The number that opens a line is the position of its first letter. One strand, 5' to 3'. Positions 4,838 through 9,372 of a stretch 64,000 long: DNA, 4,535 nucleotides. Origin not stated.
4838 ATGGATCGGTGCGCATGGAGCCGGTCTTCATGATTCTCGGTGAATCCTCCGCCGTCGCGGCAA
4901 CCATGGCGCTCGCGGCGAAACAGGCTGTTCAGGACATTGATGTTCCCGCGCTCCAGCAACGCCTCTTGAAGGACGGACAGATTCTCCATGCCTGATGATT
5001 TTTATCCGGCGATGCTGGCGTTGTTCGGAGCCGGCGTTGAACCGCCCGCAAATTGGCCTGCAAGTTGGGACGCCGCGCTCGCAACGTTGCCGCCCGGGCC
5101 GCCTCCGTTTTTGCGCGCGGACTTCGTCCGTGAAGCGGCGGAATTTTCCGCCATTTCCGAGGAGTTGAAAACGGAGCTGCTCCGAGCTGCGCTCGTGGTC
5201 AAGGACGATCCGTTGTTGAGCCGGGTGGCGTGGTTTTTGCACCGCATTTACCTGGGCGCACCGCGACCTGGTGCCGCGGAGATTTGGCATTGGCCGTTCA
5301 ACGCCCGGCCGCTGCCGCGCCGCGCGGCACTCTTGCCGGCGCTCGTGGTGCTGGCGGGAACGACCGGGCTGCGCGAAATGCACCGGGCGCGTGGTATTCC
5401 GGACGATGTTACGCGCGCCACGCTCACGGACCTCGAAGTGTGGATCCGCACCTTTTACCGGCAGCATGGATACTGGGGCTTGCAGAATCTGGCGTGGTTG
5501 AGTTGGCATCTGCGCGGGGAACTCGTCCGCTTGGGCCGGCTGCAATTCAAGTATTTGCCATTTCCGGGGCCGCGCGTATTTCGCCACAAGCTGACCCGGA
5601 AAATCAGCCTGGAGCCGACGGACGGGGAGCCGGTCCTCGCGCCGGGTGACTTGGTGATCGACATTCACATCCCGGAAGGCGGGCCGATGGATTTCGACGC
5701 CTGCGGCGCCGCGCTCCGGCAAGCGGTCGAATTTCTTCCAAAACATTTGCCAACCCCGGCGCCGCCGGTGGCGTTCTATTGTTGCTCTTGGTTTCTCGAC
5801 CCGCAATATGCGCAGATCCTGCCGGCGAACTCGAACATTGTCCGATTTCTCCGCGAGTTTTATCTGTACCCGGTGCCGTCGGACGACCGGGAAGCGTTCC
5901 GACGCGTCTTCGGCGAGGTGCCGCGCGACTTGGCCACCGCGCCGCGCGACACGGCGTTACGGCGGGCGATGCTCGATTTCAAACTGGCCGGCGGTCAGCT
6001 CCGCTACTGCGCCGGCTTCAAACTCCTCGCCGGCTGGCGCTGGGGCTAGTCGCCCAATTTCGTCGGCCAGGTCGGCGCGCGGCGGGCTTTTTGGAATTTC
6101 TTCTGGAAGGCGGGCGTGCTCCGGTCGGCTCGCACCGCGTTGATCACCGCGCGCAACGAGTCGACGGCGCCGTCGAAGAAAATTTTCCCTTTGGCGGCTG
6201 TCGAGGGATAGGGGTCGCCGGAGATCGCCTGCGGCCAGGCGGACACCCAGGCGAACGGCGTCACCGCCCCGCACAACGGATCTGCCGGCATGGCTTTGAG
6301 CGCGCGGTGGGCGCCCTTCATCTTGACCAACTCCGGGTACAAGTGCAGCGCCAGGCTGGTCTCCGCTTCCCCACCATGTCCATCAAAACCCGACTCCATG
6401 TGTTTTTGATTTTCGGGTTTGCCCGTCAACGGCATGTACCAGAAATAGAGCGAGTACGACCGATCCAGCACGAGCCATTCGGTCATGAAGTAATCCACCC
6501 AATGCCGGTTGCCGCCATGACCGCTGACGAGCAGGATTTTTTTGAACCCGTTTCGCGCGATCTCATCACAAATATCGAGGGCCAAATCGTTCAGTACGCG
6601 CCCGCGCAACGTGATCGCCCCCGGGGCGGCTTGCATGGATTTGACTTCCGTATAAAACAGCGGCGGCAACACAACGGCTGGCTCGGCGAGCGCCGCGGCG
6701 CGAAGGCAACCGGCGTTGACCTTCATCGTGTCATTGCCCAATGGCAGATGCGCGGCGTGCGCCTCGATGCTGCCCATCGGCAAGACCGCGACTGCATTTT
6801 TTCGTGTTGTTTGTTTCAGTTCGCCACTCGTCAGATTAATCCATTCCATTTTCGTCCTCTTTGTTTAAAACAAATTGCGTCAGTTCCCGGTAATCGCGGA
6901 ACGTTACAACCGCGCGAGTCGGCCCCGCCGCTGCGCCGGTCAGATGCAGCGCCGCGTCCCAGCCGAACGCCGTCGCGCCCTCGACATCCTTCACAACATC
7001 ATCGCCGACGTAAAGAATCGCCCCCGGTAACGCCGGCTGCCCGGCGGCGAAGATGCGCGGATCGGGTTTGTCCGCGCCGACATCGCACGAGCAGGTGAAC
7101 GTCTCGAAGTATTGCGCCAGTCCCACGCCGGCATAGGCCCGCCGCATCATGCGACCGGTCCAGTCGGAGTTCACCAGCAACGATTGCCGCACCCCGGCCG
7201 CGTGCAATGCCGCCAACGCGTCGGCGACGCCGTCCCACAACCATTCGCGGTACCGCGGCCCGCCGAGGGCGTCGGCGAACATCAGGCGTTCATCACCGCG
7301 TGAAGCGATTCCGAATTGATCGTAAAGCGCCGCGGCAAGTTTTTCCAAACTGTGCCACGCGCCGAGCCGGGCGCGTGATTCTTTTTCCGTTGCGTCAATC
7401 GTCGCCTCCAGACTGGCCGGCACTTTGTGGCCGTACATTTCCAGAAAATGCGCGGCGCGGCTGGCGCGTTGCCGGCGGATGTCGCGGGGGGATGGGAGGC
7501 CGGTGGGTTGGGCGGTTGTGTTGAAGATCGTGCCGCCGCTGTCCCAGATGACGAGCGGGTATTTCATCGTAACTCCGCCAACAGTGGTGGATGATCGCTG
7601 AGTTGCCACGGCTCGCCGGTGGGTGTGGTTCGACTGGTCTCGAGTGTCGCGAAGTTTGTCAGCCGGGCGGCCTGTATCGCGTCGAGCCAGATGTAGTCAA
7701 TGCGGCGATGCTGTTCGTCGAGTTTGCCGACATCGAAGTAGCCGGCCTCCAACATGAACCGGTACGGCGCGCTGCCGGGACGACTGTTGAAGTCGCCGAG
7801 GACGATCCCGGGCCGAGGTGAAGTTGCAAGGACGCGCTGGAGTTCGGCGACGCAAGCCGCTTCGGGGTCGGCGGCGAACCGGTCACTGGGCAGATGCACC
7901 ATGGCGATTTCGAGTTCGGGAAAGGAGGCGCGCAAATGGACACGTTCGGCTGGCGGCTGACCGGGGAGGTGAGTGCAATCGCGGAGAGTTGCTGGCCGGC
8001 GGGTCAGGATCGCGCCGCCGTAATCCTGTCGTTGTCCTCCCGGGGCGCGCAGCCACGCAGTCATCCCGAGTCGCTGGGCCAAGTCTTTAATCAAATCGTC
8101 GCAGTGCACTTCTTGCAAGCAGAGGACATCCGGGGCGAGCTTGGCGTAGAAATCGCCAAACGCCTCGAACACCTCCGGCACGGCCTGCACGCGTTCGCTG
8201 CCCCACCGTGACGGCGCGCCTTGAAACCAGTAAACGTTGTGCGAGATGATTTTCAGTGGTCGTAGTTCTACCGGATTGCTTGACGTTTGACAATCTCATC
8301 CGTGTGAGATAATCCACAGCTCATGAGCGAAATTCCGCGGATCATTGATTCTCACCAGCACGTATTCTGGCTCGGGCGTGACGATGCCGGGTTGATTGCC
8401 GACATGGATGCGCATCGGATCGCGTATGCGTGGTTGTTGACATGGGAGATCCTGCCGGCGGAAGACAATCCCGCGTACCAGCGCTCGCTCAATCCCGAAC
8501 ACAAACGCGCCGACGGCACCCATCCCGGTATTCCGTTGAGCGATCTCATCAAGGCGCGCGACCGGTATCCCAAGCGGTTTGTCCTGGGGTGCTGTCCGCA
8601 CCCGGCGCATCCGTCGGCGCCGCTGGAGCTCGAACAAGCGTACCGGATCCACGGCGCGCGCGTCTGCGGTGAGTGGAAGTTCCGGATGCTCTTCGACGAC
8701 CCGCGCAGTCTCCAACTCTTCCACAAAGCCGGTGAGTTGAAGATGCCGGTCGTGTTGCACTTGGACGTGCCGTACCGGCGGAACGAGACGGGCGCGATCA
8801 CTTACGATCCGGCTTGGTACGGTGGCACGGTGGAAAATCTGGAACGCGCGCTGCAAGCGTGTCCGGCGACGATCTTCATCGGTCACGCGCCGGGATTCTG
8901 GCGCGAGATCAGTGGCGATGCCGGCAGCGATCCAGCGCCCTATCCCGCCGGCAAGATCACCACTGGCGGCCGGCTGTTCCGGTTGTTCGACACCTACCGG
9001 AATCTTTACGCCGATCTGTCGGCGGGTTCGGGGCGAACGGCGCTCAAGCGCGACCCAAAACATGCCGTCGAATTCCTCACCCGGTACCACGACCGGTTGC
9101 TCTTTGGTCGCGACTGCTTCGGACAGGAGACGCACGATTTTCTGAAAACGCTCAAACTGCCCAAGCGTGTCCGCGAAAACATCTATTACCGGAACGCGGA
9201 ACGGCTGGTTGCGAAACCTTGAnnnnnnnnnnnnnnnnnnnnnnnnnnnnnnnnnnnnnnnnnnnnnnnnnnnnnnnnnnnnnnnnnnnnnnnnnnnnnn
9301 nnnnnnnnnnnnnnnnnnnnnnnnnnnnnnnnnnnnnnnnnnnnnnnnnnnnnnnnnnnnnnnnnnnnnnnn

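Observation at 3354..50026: A 14-bp CG-centred palindrome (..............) sits at every divergent intergenic region and at four more operon starts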

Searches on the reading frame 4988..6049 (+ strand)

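Call 8: search_protein_families(library=pfam, proteins=[window:4988-6049:+])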
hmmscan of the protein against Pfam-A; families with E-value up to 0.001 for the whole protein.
window:4988-6049:+ (353 aa): 2 families
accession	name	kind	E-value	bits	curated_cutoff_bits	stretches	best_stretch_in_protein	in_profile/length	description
PF18164.7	GNAT_C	-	4.6e-36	124.2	22.8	1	179-343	1-140/142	GNAT-like C-terminal domain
PF18082.7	NAT_N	-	9.8e-20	72.2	27.8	1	47-177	3-129/129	N-acyltransferase N-terminal domain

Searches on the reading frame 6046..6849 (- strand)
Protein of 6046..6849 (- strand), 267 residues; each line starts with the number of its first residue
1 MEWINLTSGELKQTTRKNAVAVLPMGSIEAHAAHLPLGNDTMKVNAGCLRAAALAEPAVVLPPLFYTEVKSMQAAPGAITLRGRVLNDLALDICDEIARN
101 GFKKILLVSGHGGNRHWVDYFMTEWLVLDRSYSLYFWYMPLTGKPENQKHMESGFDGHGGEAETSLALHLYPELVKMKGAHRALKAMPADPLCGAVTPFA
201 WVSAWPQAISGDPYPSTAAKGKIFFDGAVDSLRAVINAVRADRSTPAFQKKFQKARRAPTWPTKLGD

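Call 8: search_protein_families(library=pfam, proteins=[window:6046-6849:-])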
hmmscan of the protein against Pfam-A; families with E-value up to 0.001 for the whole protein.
window:6046-6849:- (267 aa): 1 family
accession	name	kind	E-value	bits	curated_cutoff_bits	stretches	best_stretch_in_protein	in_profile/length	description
PF02633.19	Creatininase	-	8.6e-51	173.1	31.3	1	5-236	2-238/238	Creatinine amidohydrolase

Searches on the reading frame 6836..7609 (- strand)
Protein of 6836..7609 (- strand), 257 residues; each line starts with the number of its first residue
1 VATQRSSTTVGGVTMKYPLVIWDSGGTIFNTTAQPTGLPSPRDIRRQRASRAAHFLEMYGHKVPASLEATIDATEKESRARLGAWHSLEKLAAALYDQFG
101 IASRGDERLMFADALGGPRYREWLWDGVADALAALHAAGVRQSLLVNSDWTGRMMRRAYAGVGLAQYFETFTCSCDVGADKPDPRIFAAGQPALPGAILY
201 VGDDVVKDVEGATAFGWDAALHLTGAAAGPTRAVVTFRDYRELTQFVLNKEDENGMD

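Call 8: search_protein_families(library=pfam, proteins=[window:6836-7609:-])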
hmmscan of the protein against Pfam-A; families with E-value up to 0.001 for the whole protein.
window:6836-7609:- (257 aa): 3 families
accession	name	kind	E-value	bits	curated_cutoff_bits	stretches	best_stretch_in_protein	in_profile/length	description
PF00702.32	Hydrolase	-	4.8e-14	53.6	26.4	1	19-216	3-191/191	haloacid dehalogenase-like hydrolase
PF13419.12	HAD_2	-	4.6e-07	30.6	23.8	1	125-220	81-176/178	Haloacid dehalogenase-like hydrolase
PF13242.12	Hydrolase_like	-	3.3e-06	27.4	22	1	181-227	4-53/75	HAD-hyrolase-like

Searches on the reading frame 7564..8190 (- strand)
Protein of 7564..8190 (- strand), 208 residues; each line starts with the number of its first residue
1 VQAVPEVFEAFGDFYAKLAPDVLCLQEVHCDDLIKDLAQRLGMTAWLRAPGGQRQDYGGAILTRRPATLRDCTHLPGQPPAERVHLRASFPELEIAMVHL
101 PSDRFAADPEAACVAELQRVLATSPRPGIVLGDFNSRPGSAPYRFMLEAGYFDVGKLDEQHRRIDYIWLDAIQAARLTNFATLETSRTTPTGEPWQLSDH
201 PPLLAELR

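Call 8: search_protein_families(library=pfam, proteins=[window:7564-8190:-])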
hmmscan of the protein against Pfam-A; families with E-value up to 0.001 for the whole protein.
window:7564-8190:- (208 aa): 2 families
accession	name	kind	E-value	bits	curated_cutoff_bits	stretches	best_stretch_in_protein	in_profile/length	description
PF03372.29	Exo_endo_phos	-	5.7e-19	69.1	24.5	1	12-176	23-208/225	Endonuclease/Exonuclease/phosphatase family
PF23226.1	Exo_endo_phos_PGAP2IP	-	3.9e-05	23.5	27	1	31-173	53-197/239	PGAP2IP, C-terminal nuclease-like domain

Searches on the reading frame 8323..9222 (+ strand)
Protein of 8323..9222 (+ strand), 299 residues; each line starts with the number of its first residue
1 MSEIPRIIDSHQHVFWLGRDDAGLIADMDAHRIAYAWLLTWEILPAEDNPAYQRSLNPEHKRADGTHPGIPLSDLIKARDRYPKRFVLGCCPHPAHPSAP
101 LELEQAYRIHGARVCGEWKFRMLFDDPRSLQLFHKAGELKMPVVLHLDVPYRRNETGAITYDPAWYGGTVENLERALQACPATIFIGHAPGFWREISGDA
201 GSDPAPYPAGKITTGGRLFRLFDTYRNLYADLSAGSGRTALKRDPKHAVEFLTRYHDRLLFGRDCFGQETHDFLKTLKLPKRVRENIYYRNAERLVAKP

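Call 8: search_protein_families(library=pfam, proteins=[window:8323-9222:+])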
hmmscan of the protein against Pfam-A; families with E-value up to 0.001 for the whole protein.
window:8323-9222:+ (299 aa): 1 family
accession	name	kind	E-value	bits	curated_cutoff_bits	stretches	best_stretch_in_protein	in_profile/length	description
PF04909.20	Amidohydro_2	-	2.4e-10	41.1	26.4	1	8-295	1-286/289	Amidohydrolase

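Call 49: find_related_loci(query=window:8323-9222:+, collection=genome_contigs, flank=8000)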
Query window:8323-9222:+ (299 aa) in genome_contigs; peptide patterns used: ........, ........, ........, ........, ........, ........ (x = any residue, [..] = any of these).
142 stretches matched a pattern; 92 encode a relative of the query (tblastn E <= 1e-3); the best 80 are kept; 79 distinct loci.
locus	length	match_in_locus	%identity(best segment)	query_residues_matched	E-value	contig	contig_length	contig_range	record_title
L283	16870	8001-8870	68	7-296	2e-133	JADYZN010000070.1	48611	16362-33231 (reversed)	MAG: Phycisphaerales bacterium isolate SJ572 c_000001761718, whole genome shotgun sequence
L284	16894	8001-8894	68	1-298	1e-131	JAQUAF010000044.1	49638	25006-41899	MAG: Verrucomicrobiia bacterium isolate STC_78 NODE_1408_length_49638_cov_9.927875_Sandtown_C, whole genome shotgun sequ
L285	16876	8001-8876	69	6-297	7e-129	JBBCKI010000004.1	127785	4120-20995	MAG: Chthoniobacteraceae bacterium isolate MAG_CPB_33 P10B_000000002368, whole genome shotgun sequence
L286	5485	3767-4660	66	3-299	2e-129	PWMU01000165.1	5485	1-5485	MAG: Opitutia bacterium isolate CSSed10_289R1 CS-Sed10-C50134, whole genome shotgun sequence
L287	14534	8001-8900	66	1-299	2e-128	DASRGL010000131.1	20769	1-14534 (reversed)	MAG TPA_asm: Chthonomonadaceae bacterium isolate SMAG_U10057 k141_65517, whole genome shotgun sequence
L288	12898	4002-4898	64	1-299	8e-127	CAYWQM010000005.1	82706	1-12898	MAG TPA_asm: uncultured Lentisphaerales bacterium isolate SRP092796_co3_879 genome assembly, contig: NODE_233_length_827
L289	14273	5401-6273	66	7-296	5e-127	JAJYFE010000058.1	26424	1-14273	MAG: Planctomycetota bacterium isolate DBS1-1.bin91 NODE_2905_length_26424_cov_2.093167, whole genome shotgun sequence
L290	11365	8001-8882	66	7-299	9e-127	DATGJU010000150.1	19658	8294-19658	MAG TPA_asm: Chthonomonadaceae bacterium isolate SMAG_U9841 k141_854766, whole genome shotgun sequence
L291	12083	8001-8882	64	6-299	4e-125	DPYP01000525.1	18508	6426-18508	MAG TPA_asm: Lentisphaeria bacterium isolate UBA8228 contig_3259, whole genome shotgun sequence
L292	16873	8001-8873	64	6-297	6e-125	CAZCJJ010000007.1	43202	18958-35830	MAG TPA_asm: uncultured Opitutales bacterium isolate SRP304446_co1_151 genome assembly, contig: NODE_586_length_43202_co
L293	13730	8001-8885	65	1-296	1e-123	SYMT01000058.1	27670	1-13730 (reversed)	MAG: Actinomycetota bacterium isolate F1-80-MAGs103 F1-80__c54123, whole genome shotgun sequence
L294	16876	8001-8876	64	6-296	2e-123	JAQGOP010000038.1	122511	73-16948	MAG: Verrucomicrobia bacterium isolate RYN_616 scaffold_916610, whole genome shotgun sequence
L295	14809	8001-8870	65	7-296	5e-123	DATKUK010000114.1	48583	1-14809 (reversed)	MAG TPA_asm: Phycisphaerae bacterium isolate SMAG_U14105 k141_2428764, whole genome shotgun sequence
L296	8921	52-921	65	8-296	4e-123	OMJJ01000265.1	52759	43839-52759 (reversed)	bacterium isolate AM_0876 genome assembly, contig: AM_0876_265, whole genome shotgun sequence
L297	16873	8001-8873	64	7-297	2e-122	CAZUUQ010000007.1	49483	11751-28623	MAG TPA_asm: uncultured Phycisphaeraceae bacterium isolate SRP239054_co1_163 genome assembly, contig: NODE_388_length_49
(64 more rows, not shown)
